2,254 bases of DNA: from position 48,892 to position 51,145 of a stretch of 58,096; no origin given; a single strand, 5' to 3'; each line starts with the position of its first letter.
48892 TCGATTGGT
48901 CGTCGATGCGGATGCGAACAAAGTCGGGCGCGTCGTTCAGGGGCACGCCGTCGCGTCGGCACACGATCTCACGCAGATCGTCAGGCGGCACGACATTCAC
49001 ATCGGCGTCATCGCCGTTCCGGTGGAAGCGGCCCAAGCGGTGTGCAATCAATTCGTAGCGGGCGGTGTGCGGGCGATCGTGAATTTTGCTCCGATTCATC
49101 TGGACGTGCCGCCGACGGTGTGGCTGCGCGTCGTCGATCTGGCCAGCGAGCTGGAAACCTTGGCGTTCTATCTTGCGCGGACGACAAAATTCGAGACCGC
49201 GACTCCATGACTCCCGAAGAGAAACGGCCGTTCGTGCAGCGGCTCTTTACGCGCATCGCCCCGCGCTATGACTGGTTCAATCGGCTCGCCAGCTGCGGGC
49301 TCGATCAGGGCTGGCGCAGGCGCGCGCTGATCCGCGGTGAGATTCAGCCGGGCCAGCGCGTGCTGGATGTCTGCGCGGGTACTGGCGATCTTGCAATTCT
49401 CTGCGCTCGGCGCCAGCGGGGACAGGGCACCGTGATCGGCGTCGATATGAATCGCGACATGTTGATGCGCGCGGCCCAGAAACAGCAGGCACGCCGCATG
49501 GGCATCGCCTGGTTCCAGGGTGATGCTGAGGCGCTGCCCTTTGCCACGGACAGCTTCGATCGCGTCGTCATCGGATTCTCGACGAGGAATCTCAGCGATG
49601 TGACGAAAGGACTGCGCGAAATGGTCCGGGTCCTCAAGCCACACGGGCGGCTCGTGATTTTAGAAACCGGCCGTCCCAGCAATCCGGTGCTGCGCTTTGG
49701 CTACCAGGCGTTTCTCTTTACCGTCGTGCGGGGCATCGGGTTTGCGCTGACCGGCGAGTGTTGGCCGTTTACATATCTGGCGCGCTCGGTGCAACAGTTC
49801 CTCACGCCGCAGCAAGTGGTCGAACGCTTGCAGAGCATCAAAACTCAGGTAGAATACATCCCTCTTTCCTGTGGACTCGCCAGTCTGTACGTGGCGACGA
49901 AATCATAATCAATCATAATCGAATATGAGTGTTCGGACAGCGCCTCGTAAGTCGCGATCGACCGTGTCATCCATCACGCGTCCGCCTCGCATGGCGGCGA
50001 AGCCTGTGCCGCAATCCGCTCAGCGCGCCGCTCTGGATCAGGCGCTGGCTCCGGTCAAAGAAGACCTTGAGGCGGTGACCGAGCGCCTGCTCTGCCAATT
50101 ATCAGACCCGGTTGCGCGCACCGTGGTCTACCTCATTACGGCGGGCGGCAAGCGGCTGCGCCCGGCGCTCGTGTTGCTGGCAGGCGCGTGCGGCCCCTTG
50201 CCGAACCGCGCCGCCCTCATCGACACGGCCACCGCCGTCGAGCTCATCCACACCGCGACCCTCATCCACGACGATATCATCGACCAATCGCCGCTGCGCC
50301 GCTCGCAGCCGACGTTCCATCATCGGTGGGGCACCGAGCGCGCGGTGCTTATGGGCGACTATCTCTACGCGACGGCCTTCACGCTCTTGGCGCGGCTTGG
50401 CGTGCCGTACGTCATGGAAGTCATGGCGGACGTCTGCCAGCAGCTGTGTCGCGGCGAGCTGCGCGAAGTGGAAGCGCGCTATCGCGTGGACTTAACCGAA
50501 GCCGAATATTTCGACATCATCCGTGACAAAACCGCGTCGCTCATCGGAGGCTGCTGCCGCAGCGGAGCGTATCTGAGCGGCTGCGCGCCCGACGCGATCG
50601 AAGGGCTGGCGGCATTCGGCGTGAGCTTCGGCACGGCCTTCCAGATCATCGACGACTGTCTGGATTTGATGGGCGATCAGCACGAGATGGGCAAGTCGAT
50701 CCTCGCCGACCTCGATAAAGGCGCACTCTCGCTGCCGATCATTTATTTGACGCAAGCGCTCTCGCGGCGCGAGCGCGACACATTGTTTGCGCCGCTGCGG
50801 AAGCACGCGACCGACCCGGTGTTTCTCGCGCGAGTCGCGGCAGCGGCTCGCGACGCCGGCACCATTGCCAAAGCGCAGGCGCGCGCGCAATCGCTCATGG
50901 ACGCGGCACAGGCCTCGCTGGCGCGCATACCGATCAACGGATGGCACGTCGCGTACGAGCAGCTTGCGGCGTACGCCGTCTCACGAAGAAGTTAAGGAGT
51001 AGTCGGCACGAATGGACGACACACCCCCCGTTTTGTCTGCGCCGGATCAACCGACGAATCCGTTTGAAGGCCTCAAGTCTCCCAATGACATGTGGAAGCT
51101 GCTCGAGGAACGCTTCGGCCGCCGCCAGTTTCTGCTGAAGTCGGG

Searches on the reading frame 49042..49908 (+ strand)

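Call 17: search_protein_families(library=ncbifam, max_evalue=1e-8, proteins=[window:49042-49908:+])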
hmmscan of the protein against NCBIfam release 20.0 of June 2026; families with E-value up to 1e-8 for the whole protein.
window:49042-49908:+ (288 aa): 22 families
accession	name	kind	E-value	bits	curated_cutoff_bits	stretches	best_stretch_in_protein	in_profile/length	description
NF001244.0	PRK00216.1-5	equivalog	5.8e-58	196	216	1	58-287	3-235/236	bifunctional demethylmenaquinone methyltransferase/2-methoxy-6-polyprenyl-1,4-benzoquinol methylase UbiE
TIGR01934.1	MenG_MenH_UbiE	subfamily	2.6e-57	193.7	158.35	1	65-287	1-223/223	ubiquinone/menaquinone biosynthesis methyltransferase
NF052510.1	methyltran_MpqE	exception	2.2e-53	181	335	1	60-287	3-234/234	methyl-plastoquinone biosynthesis methyltransferase MpqE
NF001242.0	PRK00216.1-3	equivalog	1.6e-44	152.2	351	1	58-285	23-255/258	bifunctional demethylmenaquinone methyltransferase/2-methoxy-6-polyprenyl-1,4-benzoquinol methylase UbiE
NF001240.0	PRK00216.1-1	equivalog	3.6e-42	144.1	378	1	57-287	17-250/251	bifunctional demethylmenaquinone methyltransferase/2-methoxy-6-polyprenyl-1,4-benzoquinol methylase UbiE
NF001243.0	PRK00216.1-4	equivalog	2.5e-40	138.3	235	1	61-287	5-233/237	demethylmenaquinone methyltransferase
TIGR02752.1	MenG_heptapren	equivalog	3e-39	134.9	419.85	1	63-286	5-230/231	demethylmenaquinone methyltransferase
NF001241.0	PRK00216.1-2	equivalog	1.7e-38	132.6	327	1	65-287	13-229/231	demethylmenaquinone methyltransferase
NF043040.1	corrin_prot_MT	hypoth_equivalog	2.2e-23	82.8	180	1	73-238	12-178/216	corrinoid protein-associated methyltransferase CpaM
NF041537.1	ArsM_AhpD_UU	exception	1.5e-19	70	510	1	98-207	71-181/345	arsenite methyltransferase/AhpD domain selenoprotein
NF008823.0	PRK11873.1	subfamily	4e-19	69.1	263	1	100-206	74-181/272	arsenite methyltransferase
NF004452.0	PRK05785.1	equivalog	5.2e-18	65.4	207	1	60-286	6-223/228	hypothetical protein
NF047649.1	MTase_UXPK_star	exception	1.8e-17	63.3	460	1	99-206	73-181/283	methyltransferase/UXPK-star double selenoprotein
NF041536.1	ArsM_DUF2284_UU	exception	2.3e-17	62.5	575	1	99-207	72-181/459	arsenite methyltransferase/DUF2284 domain selenoprotein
NF045667.1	MTase_DVU1556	equivalog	6.4e-16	58.5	155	1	93-206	12-119/213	DVU_1556 family methyltransferase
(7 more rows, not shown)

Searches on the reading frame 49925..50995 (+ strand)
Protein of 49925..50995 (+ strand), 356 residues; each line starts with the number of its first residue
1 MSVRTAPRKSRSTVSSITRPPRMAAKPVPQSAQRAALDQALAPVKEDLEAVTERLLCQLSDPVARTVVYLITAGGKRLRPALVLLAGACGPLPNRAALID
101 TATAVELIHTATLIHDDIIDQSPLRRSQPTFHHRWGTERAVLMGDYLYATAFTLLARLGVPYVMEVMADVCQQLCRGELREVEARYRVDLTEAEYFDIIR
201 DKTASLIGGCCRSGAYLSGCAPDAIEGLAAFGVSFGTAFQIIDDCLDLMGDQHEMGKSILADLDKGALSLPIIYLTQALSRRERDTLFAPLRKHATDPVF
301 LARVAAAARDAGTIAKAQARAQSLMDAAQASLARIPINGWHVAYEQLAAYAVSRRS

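Call 17: search_protein_families(library=ncbifam, max_evalue=1e-8, proteins=[window:49925-50995:+])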
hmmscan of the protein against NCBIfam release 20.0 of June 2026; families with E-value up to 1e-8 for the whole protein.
window:49925-50995:+ (356 aa): 16 families
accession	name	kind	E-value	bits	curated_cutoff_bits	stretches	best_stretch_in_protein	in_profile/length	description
NF041169.1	f2_encap_cargo4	exception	7e-64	216.2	450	1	72-355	47-333/334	family 2 encapsulin nanocompartment cargo protein polyprenyl transferase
NF040698.1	IdsA_Meth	equivalog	6.1e-58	196.6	468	1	52-355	18-327/328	short chain isoprenyl diphosphate synthase IdsA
TIGR02748.1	GerC3_HepT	equivalog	1.5e-56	191.8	456.55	1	42-354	7-317/319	heptaprenyl diphosphate synthase component II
TIGR02749.1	prenyl_cyano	equivalog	2.5e-55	187.8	383.2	1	38-354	4-320/322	solanesyl diphosphate synthase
NF042417.1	NPPPS_Mycobact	equivalog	8.5e-55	186.1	600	1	47-355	28-334/335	nonaprenyl/(2E,6E)-farnesyl/geranylgeranyl diphosphat synthase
NF008140.0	PRK10888.1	equivalog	4e-51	174.3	412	1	45-355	11-322/323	octaprenyl diphosphate synthase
NF041003.1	GGPP_syn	equivalog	9.9e-51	172.7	500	1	49-355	14-325/326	geranylgeranyl diphosphate synthase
NF045628.1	HxpDPsynlarge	equivalog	9.5e-49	166.1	500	1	49-338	9-293/311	hexaprenyl-diphosphate synthase large subunit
NF040789.2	gerfarn_diphsyn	equivalog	9e-42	143.5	560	1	38-354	8-343/345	geranylfarnesyl diphosphate synthase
NF045549.1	GGPPsyn_IdsB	equivalog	3.5e-40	138.1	475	1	72-333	62-326/346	geranylgeranyl diphosphate synthase IdsB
NF045485.1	FPPsyn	subfamily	1.4e-38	132.7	275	1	58-271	20-243/288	farnesyl diphosphate synthase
NF045685.1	GGPPSynCrtE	equivalog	4.8e-33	114.4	460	1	51-284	18-260/293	geranylgeranyl diphosphate synthase CrtE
NF040627.1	GFPS_Meth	equivalog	5.1e-33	114.8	600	1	52-250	16-212/285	geranylfarnesyl diphosphate synthase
NF007877.0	PRK10581.1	equivalog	8.9e-29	100.6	321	1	60-274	29-254/299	(2E,6E)-farnesyl diphosphate synthase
NF042416.1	GFPPS_Mycobact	equivalog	1.9e-17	63.3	600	1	70-353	37-347/350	bifunctional (2E,6E)-farnesyl/geranyl diphosphate synthase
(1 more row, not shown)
